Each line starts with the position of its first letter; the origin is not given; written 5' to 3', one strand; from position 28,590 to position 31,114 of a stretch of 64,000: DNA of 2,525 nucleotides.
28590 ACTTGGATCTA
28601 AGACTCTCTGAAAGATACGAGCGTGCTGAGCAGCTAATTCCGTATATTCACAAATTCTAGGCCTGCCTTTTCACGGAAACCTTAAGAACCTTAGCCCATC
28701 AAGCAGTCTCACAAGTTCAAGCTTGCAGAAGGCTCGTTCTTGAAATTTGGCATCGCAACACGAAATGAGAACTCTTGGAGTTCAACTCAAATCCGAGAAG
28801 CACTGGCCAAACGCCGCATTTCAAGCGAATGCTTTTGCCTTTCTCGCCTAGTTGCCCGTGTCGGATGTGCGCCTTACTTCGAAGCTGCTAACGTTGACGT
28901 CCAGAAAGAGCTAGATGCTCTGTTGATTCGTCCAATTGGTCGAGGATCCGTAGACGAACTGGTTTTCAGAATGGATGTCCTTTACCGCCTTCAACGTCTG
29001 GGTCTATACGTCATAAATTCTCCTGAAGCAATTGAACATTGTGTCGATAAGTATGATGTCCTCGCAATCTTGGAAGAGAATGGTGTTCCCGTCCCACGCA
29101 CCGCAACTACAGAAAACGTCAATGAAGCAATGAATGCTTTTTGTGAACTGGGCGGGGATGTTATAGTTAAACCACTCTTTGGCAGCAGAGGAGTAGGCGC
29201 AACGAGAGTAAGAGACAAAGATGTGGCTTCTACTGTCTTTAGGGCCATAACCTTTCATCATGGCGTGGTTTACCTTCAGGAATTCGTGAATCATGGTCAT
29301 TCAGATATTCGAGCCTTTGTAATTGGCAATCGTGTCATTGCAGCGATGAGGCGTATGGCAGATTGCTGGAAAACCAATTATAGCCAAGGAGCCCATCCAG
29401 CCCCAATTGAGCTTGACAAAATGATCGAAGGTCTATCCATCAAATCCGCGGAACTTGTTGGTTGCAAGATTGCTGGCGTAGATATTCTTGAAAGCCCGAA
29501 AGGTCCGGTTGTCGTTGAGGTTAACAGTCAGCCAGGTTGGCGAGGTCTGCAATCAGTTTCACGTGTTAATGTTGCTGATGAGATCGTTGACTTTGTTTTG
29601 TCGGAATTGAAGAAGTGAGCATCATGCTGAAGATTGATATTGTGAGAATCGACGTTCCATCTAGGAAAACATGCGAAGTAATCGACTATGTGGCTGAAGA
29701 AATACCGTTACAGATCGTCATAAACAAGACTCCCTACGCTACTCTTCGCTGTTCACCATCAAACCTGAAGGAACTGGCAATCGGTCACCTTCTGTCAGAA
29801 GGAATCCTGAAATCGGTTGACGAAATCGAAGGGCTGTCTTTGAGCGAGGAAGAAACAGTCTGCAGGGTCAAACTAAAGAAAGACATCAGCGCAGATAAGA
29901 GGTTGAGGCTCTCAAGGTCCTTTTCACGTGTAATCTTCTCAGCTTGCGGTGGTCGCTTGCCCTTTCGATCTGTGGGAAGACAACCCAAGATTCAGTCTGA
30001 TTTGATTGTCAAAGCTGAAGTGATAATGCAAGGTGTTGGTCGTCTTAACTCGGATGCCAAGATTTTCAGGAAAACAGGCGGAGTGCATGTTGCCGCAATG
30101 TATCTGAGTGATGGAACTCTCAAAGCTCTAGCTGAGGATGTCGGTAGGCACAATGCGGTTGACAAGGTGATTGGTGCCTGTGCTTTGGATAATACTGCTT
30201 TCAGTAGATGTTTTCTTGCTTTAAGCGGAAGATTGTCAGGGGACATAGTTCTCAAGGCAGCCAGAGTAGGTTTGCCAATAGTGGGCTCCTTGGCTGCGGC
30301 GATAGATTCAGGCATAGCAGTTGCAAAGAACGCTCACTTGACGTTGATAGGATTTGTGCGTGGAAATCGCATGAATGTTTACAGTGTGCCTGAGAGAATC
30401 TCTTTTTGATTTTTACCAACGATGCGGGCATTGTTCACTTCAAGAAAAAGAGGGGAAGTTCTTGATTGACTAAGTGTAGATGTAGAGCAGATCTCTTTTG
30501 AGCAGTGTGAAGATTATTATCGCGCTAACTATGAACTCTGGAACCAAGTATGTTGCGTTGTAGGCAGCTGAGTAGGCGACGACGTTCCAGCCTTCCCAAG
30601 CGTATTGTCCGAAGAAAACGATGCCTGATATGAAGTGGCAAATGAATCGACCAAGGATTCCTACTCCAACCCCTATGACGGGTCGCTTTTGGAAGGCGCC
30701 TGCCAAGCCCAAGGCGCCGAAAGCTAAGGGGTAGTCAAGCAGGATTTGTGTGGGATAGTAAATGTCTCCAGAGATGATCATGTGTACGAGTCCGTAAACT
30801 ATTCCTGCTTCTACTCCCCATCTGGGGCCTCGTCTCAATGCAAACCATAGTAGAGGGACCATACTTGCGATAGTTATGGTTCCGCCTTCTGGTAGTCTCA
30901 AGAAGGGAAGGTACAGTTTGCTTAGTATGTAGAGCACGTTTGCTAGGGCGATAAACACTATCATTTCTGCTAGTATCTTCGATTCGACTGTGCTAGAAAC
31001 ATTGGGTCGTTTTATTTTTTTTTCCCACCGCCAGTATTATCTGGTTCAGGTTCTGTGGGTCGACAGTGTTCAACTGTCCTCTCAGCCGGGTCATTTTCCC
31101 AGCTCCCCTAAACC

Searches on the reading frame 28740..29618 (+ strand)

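Call 4: search_protein_families(library=pfam, proteins=[window:28740-29618:+], max_evalue=0.01)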
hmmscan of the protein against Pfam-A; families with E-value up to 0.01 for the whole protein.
window:28740-29618:+ (292 aa): 8 families
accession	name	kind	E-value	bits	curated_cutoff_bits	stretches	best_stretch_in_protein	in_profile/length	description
PF08443.16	RimK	-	5.8e-30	104.7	21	1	103-285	3-187/188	RimK-like ATP-grasp domain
PF02655.19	ATP-grasp_3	-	8.2e-11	42.7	23.2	1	101-264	1-156/160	ATP-grasp domain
PF02955.21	GSH-S_ATP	-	2.4e-08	34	23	1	118-252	12-154/175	Prokaryotic glutathione synthetase, ATP-grasp domain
PF14397.11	ATPgrasp_ST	-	8.2e-07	28.9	31.4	0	92-159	10-81/278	Sugar-transfer associated ATP-grasp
PF02222.28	ATP-grasp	-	0.00024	21.2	27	1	111-185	3-78/179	ATP-grasp domain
PF18030.7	Rimk_N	-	0.00073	20.2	26.4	1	1-98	1-94/94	RimK PreATP-grasp domain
PF14398.11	ATPgrasp_YheCD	-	0.0018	18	26.8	0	101-161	9-71/255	YheC/D like ATP-grasp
PF13549.11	ATP-grasp_5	-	0.009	15.8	27.6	0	102-144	10-52/221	ATP-grasp domain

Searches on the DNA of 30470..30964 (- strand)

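Call 15: search_rna_families(sources=[L001, L002, L003, L004, L005, L006, L007, L008, L009, L010, L011, L012, L013, L014, L015, L016, L017, L018, L019, L020], threshold=gathering)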
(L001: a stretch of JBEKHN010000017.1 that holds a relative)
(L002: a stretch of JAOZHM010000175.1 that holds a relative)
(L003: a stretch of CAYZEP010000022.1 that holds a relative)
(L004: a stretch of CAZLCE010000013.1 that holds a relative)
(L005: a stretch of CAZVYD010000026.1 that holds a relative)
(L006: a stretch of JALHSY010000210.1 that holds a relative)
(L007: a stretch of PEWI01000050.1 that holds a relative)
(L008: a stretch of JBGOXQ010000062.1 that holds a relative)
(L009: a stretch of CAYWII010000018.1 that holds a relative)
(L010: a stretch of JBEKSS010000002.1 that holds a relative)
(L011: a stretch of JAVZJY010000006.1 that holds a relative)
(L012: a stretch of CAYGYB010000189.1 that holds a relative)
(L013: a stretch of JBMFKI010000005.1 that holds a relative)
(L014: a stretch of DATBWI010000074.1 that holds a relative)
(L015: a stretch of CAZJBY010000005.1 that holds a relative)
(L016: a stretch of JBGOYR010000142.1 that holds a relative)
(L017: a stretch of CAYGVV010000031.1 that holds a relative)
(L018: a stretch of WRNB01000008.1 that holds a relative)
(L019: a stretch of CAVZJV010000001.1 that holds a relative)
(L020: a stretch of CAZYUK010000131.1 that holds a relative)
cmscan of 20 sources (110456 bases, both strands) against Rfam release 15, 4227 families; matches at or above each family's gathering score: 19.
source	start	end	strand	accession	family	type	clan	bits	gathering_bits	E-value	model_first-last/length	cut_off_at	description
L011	2845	2958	+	RF00059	TPP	Cis-reg; riboswitch;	-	74.4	54.3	1.5e-12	1-105/105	no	TPP riboswitch aptamer (THI element)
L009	2844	2958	+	RF00059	TPP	Cis-reg; riboswitch;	-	73.2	54.3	2.8e-12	1-105/105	no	TPP riboswitch aptamer (THI element)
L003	2843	2955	+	RF00059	TPP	Cis-reg; riboswitch;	-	70.4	54.3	1.4e-11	1-105/105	no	TPP riboswitch aptamer (THI element)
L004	2840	2955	+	RF00059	TPP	Cis-reg; riboswitch;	-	70.1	54.3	1.7e-11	1-105/105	no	TPP riboswitch aptamer (THI element)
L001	2847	2961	+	RF00059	TPP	Cis-reg; riboswitch;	-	69.3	54.3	2.6e-11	1-105/105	no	TPP riboswitch aptamer (THI element)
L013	2845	2958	+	RF00059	TPP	Cis-reg; riboswitch;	-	69.3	54.3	2.6e-11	1-105/105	no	TPP riboswitch aptamer (THI element)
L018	2820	2934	+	RF00059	TPP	Cis-reg; riboswitch;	-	67.3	54.3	7.8e-11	1-105/105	no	TPP riboswitch aptamer (THI element)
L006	2848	2961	+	RF00059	TPP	Cis-reg; riboswitch;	-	67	54.3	9.7e-11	1-105/105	no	TPP riboswitch aptamer (THI element)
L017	2851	2964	+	RF00059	TPP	Cis-reg; riboswitch;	-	65.1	54.3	2.8e-10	1-105/105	no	TPP riboswitch aptamer (THI element)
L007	704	819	+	RF00059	TPP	Cis-reg; riboswitch;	-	65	54.3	2.9e-10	1-105/105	no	TPP riboswitch aptamer (THI element)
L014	2841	2958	+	RF00059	TPP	Cis-reg; riboswitch;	-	64.6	54.3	3.6e-10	1-105/105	no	TPP riboswitch aptamer (THI element)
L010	2847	2960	+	RF00059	TPP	Cis-reg; riboswitch;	-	64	54.3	5.3e-10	1-105/105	no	TPP riboswitch aptamer (THI element)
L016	721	835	+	RF00059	TPP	Cis-reg; riboswitch;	-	63.5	54.3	6.8e-10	1-105/105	no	TPP riboswitch aptamer (THI element)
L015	2844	2959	+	RF00059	TPP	Cis-reg; riboswitch;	-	62.1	54.3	1.5e-09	1-105/105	no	TPP riboswitch aptamer (THI element)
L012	1601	1716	+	RF00059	TPP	Cis-reg; riboswitch;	-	61.7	54.3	1.9e-09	1-105/105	no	TPP riboswitch aptamer (THI element)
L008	2849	2963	+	RF00059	TPP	Cis-reg; riboswitch;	-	61.2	54.3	2.6e-09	1-105/105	no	TPP riboswitch aptamer (THI element)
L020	2613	2722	+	RF00059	TPP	Cis-reg; riboswitch;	-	60.5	54.3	3.8e-09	1-105/105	no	TPP riboswitch aptamer (THI element)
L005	2851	2964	+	RF00059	TPP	Cis-reg; riboswitch;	-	60.3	54.3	4.1e-09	1-105/105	no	TPP riboswitch aptamer (THI element)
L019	2834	2947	+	RF00059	TPP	Cis-reg; riboswitch;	-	55.2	54.3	7.5e-08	1-105/105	no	TPP riboswitch aptamer (THI element)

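Call 16: search_rna_families(sources=[L021, L022, L023, L024, L025, L026, L027, L028, L029, L030, L031, L032, L033, L034, L035, L038], threshold=gathering)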
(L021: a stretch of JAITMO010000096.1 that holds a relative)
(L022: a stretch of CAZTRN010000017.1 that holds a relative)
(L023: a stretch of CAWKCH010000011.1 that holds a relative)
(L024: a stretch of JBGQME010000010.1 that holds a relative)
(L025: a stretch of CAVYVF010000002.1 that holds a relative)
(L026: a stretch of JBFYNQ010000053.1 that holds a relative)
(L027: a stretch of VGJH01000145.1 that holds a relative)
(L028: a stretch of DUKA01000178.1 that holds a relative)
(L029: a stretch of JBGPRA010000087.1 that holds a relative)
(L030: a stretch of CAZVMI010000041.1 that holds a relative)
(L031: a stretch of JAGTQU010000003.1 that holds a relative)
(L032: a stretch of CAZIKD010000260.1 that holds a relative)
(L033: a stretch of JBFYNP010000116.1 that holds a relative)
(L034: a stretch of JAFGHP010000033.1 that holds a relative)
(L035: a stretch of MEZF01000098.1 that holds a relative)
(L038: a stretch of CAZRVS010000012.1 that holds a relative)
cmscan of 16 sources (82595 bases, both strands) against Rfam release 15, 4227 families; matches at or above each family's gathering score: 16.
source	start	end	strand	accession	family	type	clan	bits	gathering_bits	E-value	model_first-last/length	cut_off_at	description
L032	2804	2914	+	RF00059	TPP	Cis-reg; riboswitch;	-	70.1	54.3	1.2e-11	1-105/105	no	TPP riboswitch aptamer (THI element)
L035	2828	2936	+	RF00059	TPP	Cis-reg; riboswitch;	-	68.5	54.3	3.1e-11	1-105/105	no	TPP riboswitch aptamer (THI element)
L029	2474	2582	+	RF00059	TPP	Cis-reg; riboswitch;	-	67.8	54.3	4.4e-11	1-105/105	no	TPP riboswitch aptamer (THI element)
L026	2822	2931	+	RF00059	TPP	Cis-reg; riboswitch;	-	66.6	54.3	8.8e-11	1-105/105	no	TPP riboswitch aptamer (THI element)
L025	2822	2931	+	RF00059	TPP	Cis-reg; riboswitch;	-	66.4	54.3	9.9e-11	1-105/105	no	TPP riboswitch aptamer (THI element)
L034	1183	1290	+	RF00059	TPP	Cis-reg; riboswitch;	-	65.9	54.3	1.3e-10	1-105/105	no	TPP riboswitch aptamer (THI element)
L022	2827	2938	+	RF00059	TPP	Cis-reg; riboswitch;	-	64.5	54.3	3e-10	1-105/105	no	TPP riboswitch aptamer (THI element)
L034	2837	2944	+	RF00059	TPP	Cis-reg; riboswitch;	-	63.7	54.3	4.7e-10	1-105/105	no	TPP riboswitch aptamer (THI element)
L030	2828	2936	+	RF00059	TPP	Cis-reg; riboswitch;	-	63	54.3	6.7e-10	1-105/105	no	TPP riboswitch aptamer (THI element)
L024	2846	2959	+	RF00059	TPP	Cis-reg; riboswitch;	-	61.2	54.3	1.9e-09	1-105/105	no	TPP riboswitch aptamer (THI element)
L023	2848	2962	+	RF00059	TPP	Cis-reg; riboswitch;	-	60.6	54.3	2.7e-09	1-105/105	no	TPP riboswitch aptamer (THI element)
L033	2813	2922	+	RF00059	TPP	Cis-reg; riboswitch;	-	59.7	54.3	4.5e-09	1-105/105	no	TPP riboswitch aptamer (THI element)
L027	976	1084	+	RF00059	TPP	Cis-reg; riboswitch;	-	59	54.3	6.7e-09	1-105/105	no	TPP riboswitch aptamer (THI element)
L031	3441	3535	-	RF00005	tRNA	Gene; tRNA;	CL00001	54.3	29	8.6e-09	1-71/71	no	tRNA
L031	6045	6127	+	RF00005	tRNA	Gene; tRNA;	CL00001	51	29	6.6e-08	1-71/71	no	tRNA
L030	16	98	-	RF00005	tRNA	Gene; tRNA;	CL00001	48.3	29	3.9e-07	1-71/71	no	tRNA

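Call 40: search_rna_families(sources=[L036, L037, L039, L040, L041, L042, L043, L044, L045, L046, L047, L048, L049, L050, L051, L052, L053, L054, L055, L056], threshold=gathering)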
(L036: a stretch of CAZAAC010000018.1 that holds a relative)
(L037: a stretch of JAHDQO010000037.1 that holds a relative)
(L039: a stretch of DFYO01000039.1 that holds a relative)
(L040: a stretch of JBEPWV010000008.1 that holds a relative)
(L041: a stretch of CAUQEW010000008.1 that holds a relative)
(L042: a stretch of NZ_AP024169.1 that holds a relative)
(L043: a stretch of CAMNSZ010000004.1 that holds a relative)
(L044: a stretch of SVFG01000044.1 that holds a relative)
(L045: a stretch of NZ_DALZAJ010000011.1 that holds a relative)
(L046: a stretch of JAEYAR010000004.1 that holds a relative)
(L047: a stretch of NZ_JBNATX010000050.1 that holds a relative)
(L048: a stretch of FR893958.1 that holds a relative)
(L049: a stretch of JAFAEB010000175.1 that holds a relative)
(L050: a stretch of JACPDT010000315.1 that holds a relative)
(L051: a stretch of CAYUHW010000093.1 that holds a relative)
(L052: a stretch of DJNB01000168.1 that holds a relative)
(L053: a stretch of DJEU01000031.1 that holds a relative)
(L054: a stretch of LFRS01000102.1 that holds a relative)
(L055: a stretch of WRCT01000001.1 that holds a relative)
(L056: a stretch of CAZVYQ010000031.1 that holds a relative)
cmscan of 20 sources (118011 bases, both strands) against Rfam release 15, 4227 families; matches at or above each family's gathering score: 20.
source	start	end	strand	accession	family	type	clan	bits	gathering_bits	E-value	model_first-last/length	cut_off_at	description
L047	4250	4415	+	RF00380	Magnesium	Cis-reg; riboswitch;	-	158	44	5.2e-36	1-169/169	no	M-box riboswitch aptamer (ykoK leader)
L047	2703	2805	+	RF00059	TPP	Cis-reg; riboswitch;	-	74.6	54.3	1.4e-12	1-105/105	no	TPP riboswitch aptamer (THI element)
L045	2711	2812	+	RF00059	TPP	Cis-reg; riboswitch;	-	72.4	54.3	4.8e-12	1-105/105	no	TPP riboswitch aptamer (THI element)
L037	2028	2115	+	RF00059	TPP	Cis-reg; riboswitch;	-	70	54.3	1.9e-11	1-105/105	no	TPP riboswitch aptamer (THI element)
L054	2810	2914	+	RF00059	TPP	Cis-reg; riboswitch;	-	69.5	54.3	2.4e-11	1-105/105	no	TPP riboswitch aptamer (THI element)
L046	2660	2758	+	RF00059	TPP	Cis-reg; riboswitch;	-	69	54.3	3.3e-11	1-105/105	no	TPP riboswitch aptamer (THI element)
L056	5415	5487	+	RF00005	tRNA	Gene; tRNA;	CL00001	68.5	29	1.5e-12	1-71/71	no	tRNA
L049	2694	2796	+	RF00059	TPP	Cis-reg; riboswitch;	-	67.7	54.3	6.7e-11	1-105/105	no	TPP riboswitch aptamer (THI element)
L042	2651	2756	+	RF00059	TPP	Cis-reg; riboswitch;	-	67.6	54.3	7.4e-11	1-105/105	no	TPP riboswitch aptamer (THI element)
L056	2817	2921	+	RF00059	TPP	Cis-reg; riboswitch;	-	66.7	54.3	1.2e-10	1-105/105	no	TPP riboswitch aptamer (THI element)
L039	2664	2760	+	RF00059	TPP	Cis-reg; riboswitch;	-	65.8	54.3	2e-10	1-105/105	no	TPP riboswitch aptamer (THI element)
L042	5914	5997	-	RF00504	Glycine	Cis-reg; riboswitch;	CL00125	65.4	32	4.6e-11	1-94/94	no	Glycine riboswitch aptamer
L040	990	1078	+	RF00059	TPP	Cis-reg; riboswitch;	-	62.7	54.3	1.1e-09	1-105/105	no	TPP riboswitch aptamer (THI element)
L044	2656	2756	+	RF00059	TPP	Cis-reg; riboswitch;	-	62.3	54.3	1.5e-09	1-105/105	no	TPP riboswitch aptamer (THI element)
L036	2631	2763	+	RF00059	TPP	Cis-reg; riboswitch;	-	62.1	54.3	1.6e-09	1-105/105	no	TPP riboswitch aptamer (THI element)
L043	2620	2724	+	RF00059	TPP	Cis-reg; riboswitch;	-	61.4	54.3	2.4e-09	1-105/105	no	TPP riboswitch aptamer (THI element)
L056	5512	5585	+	RF00005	tRNA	Gene; tRNA;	CL00001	60.5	29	2.4e-10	1-71/71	no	tRNA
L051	2730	2831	+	RF00059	TPP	Cis-reg; riboswitch;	-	56.6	54.3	3.7e-08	1-105/105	no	TPP riboswitch aptamer (THI element)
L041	2670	2809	+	RF00059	TPP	Cis-reg; riboswitch;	-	55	54.3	9e-08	1-105/105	no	TPP riboswitch aptamer (THI element)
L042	5846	5910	-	RF00504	Glycine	Cis-reg; riboswitch;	CL00125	41.3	32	0.0001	9-86/94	no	Glycine riboswitch aptamer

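Call 41: search_rna_families(sources=[L057, L058, L059, L060, L061, L062, L063, L064, L065, L066, L067, L068, L069, L070, L071, L072, L073, L074], threshold=gathering)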
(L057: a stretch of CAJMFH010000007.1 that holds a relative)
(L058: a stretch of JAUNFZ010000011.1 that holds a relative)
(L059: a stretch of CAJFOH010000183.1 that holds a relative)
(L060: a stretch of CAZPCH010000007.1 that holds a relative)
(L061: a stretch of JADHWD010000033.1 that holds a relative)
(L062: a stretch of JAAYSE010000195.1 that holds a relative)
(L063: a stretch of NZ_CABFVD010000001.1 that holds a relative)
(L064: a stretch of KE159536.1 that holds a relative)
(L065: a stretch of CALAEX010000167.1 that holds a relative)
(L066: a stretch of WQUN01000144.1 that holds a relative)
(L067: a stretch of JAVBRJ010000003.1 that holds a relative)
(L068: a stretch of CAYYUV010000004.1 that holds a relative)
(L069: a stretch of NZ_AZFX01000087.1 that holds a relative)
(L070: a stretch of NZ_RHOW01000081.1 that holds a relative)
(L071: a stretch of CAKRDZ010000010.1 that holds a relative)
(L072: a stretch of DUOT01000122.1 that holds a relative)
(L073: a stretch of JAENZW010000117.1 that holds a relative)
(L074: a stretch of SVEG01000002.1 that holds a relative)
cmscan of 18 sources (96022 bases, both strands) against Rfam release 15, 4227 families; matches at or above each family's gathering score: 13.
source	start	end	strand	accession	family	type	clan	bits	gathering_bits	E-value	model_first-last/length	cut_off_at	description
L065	5694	5794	+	RF01831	THF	Cis-reg; riboswitch;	-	89.8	36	1.8e-19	1-99/99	no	THF (Tetrahydrofolate) riboswitch aptamer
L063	2689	2779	+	RF00059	TPP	Cis-reg; riboswitch;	-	80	54.3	5.2e-14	1-105/105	no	TPP riboswitch aptamer (THI element)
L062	2658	2761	+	RF00059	TPP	Cis-reg; riboswitch;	-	73.8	54.3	1.7e-12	1-105/105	no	TPP riboswitch aptamer (THI element)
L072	121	224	+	RF00059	TPP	Cis-reg; riboswitch;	-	71.9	54.3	5.2e-12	1-105/105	no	TPP riboswitch aptamer (THI element)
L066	2574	2668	+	RF00059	TPP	Cis-reg; riboswitch;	-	70.9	54.3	9.1e-12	1-105/105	no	TPP riboswitch aptamer (THI element)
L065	2799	2900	+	RF00059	TPP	Cis-reg; riboswitch;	-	70.8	54.3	9.5e-12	1-105/105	no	TPP riboswitch aptamer (THI element)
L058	2704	2808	+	RF00059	TPP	Cis-reg; riboswitch;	-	67.7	54.3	5.7e-11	1-105/105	no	TPP riboswitch aptamer (THI element)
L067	2601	2717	+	RF00059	TPP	Cis-reg; riboswitch;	-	66.1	54.3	1.4e-10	1-105/105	no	TPP riboswitch aptamer (THI element)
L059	2656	2751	+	RF00059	TPP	Cis-reg; riboswitch;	-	65.7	54.3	1.8e-10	1-105/105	no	TPP riboswitch aptamer (THI element)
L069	2738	2836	+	RF00059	TPP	Cis-reg; riboswitch;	-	58.9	54.3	8e-09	1-105/105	no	TPP riboswitch aptamer (THI element)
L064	2557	2645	+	RF00059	TPP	Cis-reg; riboswitch;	-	58.3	54.3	1.1e-08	1-105/105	no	TPP riboswitch aptamer (THI element)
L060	611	712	+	RF00059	TPP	Cis-reg; riboswitch;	-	57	54.3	2.4e-08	1-105/105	no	TPP riboswitch aptamer (THI element)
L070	2465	2563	+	RF00059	TPP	Cis-reg; riboswitch;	-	57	54.3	2.3e-08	1-105/105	no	TPP riboswitch aptamer (THI element)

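Call 63: search_rna_families(sources=[L156, L162, L163, L164, L165, L166, L097, L099, L089, L130, L135, L126, L118, L128, L155], threshold=gathering)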
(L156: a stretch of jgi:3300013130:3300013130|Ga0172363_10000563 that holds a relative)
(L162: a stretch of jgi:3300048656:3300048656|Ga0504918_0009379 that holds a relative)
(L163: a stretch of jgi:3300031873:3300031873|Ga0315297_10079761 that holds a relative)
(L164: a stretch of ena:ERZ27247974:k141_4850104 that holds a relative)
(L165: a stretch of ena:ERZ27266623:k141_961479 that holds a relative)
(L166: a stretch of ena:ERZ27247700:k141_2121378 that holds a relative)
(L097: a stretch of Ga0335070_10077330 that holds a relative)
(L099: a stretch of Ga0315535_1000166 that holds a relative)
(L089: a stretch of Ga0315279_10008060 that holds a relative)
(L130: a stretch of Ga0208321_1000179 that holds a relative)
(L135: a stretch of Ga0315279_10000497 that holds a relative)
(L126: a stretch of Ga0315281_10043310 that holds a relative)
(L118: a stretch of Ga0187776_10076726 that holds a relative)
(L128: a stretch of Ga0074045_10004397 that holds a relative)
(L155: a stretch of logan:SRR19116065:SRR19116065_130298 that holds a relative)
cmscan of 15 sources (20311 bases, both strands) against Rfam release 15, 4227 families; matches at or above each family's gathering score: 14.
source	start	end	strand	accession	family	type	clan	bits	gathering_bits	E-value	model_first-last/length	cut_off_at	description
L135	369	478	+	RF00059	TPP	Cis-reg; riboswitch;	-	74.4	54.3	2.7e-13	1-105/105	no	TPP riboswitch aptamer (THI element)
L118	376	487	+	RF00059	TPP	Cis-reg; riboswitch;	-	72.6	54.3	7.2e-13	1-105/105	no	TPP riboswitch aptamer (THI element)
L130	367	481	+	RF00059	TPP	Cis-reg; riboswitch;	-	71.1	54.3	1.7e-12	1-105/105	no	TPP riboswitch aptamer (THI element)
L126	372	485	+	RF00059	TPP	Cis-reg; riboswitch;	-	66.1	54.3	2.9e-11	1-105/105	no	TPP riboswitch aptamer (THI element)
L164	145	260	+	RF00059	TPP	Cis-reg; riboswitch;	-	63.2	54.3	1.5e-10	1-105/105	no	TPP riboswitch aptamer (THI element)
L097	442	557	+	RF00059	TPP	Cis-reg; riboswitch;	-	63.1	54.3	1.6e-10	1-105/105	no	TPP riboswitch aptamer (THI element)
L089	445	560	+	RF00059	TPP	Cis-reg; riboswitch;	-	62.9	54.3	1.7e-10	1-105/105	no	TPP riboswitch aptamer (THI element)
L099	444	559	+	RF00059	TPP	Cis-reg; riboswitch;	-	62.1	54.3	2.8e-10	1-105/105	no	TPP riboswitch aptamer (THI element)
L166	145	260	+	RF00059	TPP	Cis-reg; riboswitch;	-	61.9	54.3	3.1e-10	1-105/105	no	TPP riboswitch aptamer (THI element)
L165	145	260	+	RF00059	TPP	Cis-reg; riboswitch;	-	60.7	54.3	6.3e-10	1-105/105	no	TPP riboswitch aptamer (THI element)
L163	145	260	+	RF00059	TPP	Cis-reg; riboswitch;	-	60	54.3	9e-10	1-105/105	no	TPP riboswitch aptamer (THI element)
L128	367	478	+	RF00059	TPP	Cis-reg; riboswitch;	-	59.5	54.3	1.3e-09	1-105/105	no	TPP riboswitch aptamer (THI element)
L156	245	359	+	RF00059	TPP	Cis-reg; riboswitch;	-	59.2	54.3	1.5e-09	1-105/105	no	TPP riboswitch aptamer (THI element)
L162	119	234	+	RF00059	TPP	Cis-reg; riboswitch;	-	56.6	54.3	6.3e-09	1-105/105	no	TPP riboswitch aptamer (THI element)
